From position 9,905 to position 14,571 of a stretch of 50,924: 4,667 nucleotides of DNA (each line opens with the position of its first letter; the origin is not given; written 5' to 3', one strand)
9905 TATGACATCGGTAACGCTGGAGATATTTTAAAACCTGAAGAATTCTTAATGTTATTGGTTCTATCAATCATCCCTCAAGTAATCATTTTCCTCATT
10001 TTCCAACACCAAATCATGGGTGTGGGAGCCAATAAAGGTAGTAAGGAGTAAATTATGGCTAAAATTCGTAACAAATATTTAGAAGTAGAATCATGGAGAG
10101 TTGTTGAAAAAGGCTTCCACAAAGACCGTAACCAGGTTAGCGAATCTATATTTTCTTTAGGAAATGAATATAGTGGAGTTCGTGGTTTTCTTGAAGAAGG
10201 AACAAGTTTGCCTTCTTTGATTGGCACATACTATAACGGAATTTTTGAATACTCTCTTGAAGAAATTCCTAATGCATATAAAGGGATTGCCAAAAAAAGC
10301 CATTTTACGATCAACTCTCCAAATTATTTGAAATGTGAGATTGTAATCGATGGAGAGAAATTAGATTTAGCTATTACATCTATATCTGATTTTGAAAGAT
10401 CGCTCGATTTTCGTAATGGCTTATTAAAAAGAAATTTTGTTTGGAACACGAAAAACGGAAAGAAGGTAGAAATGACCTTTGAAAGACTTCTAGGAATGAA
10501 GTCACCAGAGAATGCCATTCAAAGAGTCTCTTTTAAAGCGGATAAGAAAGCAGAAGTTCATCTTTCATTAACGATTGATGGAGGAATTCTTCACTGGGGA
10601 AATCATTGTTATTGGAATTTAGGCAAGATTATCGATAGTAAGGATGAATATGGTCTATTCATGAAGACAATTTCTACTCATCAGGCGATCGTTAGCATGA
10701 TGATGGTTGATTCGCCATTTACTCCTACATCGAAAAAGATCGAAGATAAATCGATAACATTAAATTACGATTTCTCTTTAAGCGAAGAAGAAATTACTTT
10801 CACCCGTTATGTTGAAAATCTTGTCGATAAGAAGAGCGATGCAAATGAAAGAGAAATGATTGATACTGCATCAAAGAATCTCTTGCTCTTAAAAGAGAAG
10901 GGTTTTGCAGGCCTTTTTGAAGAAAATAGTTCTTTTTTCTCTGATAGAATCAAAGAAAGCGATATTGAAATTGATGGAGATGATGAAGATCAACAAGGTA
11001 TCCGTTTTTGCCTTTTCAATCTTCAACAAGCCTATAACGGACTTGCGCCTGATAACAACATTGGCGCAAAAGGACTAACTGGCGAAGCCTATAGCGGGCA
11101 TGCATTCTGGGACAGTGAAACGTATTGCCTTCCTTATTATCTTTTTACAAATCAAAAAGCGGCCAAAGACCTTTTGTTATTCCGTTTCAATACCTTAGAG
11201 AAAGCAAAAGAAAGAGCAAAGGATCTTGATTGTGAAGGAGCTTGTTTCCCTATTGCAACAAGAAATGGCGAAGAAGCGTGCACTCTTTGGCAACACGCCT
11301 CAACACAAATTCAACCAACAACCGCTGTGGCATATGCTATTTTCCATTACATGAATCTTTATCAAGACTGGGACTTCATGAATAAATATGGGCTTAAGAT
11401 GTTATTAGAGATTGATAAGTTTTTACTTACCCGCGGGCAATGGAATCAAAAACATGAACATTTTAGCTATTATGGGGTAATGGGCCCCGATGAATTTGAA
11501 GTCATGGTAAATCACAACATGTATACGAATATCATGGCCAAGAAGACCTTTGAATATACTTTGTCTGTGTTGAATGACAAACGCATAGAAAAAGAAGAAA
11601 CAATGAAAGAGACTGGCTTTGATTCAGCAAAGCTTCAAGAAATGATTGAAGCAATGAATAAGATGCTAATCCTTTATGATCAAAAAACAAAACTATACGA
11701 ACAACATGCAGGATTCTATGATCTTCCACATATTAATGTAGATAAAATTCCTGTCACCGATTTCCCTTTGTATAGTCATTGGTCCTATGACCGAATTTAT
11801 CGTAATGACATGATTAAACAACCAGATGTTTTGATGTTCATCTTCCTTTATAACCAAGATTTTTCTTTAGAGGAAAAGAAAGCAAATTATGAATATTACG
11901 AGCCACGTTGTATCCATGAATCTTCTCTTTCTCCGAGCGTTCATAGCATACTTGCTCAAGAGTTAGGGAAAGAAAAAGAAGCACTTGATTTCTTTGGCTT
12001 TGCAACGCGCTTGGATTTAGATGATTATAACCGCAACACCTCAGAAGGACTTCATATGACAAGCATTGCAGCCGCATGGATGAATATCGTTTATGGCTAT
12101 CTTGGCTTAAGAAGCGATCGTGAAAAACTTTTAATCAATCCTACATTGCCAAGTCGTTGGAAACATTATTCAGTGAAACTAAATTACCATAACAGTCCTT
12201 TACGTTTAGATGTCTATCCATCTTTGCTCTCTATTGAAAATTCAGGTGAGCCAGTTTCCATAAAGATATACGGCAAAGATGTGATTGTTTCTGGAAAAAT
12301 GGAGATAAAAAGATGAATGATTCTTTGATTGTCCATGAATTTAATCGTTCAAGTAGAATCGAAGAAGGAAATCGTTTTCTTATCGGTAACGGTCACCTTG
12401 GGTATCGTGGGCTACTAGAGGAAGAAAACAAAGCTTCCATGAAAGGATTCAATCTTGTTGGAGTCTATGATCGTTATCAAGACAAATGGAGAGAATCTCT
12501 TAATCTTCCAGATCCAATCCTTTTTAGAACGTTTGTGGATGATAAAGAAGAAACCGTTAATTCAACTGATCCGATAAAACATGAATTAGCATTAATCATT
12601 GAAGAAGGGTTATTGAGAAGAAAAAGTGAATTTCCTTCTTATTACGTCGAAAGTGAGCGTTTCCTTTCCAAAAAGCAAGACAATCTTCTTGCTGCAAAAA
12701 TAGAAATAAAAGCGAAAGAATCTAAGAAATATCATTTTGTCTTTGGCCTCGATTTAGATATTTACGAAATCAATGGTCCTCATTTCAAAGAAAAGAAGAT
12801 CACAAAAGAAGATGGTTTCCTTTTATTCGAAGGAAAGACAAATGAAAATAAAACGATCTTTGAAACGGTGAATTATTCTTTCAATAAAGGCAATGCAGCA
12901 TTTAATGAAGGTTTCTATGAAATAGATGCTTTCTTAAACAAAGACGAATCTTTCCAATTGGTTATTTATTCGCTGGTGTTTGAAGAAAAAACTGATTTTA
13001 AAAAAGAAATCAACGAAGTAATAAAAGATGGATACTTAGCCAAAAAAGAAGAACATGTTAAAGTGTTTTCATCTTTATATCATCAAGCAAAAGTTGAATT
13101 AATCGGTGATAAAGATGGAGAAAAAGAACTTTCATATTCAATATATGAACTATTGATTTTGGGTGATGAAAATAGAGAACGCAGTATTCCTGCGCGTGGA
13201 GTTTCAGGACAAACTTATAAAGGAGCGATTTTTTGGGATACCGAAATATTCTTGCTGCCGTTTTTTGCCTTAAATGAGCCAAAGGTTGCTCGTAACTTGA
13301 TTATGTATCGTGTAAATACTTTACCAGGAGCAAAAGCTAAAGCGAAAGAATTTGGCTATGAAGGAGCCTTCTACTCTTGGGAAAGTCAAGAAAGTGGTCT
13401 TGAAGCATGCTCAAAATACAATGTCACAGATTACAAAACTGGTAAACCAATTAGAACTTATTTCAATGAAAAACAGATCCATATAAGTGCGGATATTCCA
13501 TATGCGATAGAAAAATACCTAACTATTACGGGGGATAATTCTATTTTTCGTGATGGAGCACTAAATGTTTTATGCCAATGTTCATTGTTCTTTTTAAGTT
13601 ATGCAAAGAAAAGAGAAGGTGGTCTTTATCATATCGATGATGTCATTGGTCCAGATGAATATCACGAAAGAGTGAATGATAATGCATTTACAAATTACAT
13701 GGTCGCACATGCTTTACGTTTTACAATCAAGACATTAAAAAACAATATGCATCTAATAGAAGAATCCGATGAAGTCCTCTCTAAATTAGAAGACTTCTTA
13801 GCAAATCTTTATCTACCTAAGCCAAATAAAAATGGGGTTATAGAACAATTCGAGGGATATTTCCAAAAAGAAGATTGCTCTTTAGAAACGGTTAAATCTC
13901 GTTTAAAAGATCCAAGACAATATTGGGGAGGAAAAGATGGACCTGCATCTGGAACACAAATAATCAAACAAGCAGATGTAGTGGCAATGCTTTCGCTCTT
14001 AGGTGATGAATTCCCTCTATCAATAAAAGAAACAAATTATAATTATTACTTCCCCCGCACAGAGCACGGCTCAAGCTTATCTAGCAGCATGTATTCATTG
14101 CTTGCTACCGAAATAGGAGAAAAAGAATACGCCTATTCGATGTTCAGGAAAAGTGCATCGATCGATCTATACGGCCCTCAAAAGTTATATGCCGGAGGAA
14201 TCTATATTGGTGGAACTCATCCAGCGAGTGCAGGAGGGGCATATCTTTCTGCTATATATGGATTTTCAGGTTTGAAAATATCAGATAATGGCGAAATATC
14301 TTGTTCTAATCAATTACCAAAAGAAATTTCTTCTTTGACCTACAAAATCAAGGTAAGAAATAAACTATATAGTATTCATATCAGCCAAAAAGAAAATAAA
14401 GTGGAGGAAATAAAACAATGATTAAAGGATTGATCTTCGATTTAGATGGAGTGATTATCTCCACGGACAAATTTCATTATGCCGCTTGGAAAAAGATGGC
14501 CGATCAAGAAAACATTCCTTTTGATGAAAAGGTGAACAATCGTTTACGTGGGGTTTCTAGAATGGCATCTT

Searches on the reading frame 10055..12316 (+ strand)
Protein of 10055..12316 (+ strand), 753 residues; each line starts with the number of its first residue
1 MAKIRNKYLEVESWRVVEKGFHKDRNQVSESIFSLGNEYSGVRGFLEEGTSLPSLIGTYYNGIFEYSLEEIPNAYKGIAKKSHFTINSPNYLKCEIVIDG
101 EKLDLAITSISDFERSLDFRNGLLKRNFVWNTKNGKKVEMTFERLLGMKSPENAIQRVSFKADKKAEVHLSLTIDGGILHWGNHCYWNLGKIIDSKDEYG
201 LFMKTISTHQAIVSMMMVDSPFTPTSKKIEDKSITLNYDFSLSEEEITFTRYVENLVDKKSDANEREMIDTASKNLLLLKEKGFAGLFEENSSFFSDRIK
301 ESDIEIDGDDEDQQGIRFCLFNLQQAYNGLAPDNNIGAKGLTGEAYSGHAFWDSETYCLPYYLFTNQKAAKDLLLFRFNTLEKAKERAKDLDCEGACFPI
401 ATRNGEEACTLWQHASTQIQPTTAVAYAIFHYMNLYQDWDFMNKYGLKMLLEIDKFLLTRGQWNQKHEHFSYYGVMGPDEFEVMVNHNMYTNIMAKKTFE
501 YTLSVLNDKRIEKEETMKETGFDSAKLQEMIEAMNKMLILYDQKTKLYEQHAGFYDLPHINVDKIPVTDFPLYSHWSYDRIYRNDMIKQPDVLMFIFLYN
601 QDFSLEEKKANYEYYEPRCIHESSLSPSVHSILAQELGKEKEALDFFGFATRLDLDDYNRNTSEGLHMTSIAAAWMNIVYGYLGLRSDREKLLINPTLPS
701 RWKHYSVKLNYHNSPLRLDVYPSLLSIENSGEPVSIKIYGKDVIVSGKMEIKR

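Call 9: search_protein_families(library=pfam, proteins=[window:10055-12316:+])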
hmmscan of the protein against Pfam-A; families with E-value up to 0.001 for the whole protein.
window:10055-12316:+ (753 aa): 3 families
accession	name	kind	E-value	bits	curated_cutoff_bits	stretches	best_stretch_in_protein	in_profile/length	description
PF03632.21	Glyco_hydro_65m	-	9.4e-105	351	27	1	317-676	1-371/371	Glycosyl hydrolase family 65 central catalytic domain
PF03636.21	Glyco_hydro_65N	-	1.1e-45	156.5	26.6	1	18-253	2-227/233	Glycosyl hydrolase family 65, N-terminal domain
PF03633.20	Glyco_hydro_65C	-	1.8e-12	47.2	22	1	685-745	1-62/62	Glycosyl hydrolase family 65, C-terminal domain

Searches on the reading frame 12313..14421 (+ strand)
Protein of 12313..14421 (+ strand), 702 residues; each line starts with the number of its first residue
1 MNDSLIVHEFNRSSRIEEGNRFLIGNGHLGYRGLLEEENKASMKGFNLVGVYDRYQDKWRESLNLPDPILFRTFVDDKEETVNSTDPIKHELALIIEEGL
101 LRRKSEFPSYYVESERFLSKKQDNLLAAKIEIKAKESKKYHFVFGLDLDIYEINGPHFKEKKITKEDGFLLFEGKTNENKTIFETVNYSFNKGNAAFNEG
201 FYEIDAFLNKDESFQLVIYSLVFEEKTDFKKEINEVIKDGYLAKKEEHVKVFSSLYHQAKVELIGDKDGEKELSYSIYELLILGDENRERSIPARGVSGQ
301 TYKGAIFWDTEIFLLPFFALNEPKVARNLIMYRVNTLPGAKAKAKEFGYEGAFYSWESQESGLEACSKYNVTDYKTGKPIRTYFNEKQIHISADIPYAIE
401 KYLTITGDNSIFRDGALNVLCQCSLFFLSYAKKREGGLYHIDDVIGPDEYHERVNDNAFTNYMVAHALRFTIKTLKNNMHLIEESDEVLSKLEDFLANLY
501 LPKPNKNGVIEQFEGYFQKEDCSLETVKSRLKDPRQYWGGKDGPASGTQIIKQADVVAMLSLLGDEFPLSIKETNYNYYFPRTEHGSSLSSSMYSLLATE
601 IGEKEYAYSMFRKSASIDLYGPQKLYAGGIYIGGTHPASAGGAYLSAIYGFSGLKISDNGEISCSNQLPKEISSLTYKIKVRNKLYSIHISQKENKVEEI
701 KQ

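Call 9: search_protein_families(library=pfam, proteins=[window:12313-14421:+])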
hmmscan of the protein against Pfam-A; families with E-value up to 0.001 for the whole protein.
window:12313-14421:+ (702 aa): 2 families
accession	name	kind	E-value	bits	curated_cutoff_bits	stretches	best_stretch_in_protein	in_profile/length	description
PF03632.21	Glyco_hydro_65m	-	8.7e-94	315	27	1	275-633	2-364/371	Glycosyl hydrolase family 65 central catalytic domain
PF03636.21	Glyco_hydro_65N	-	4e-22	79.5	26.6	1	9-190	4-190/233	Glycosyl hydrolase family 65, N-terminal domain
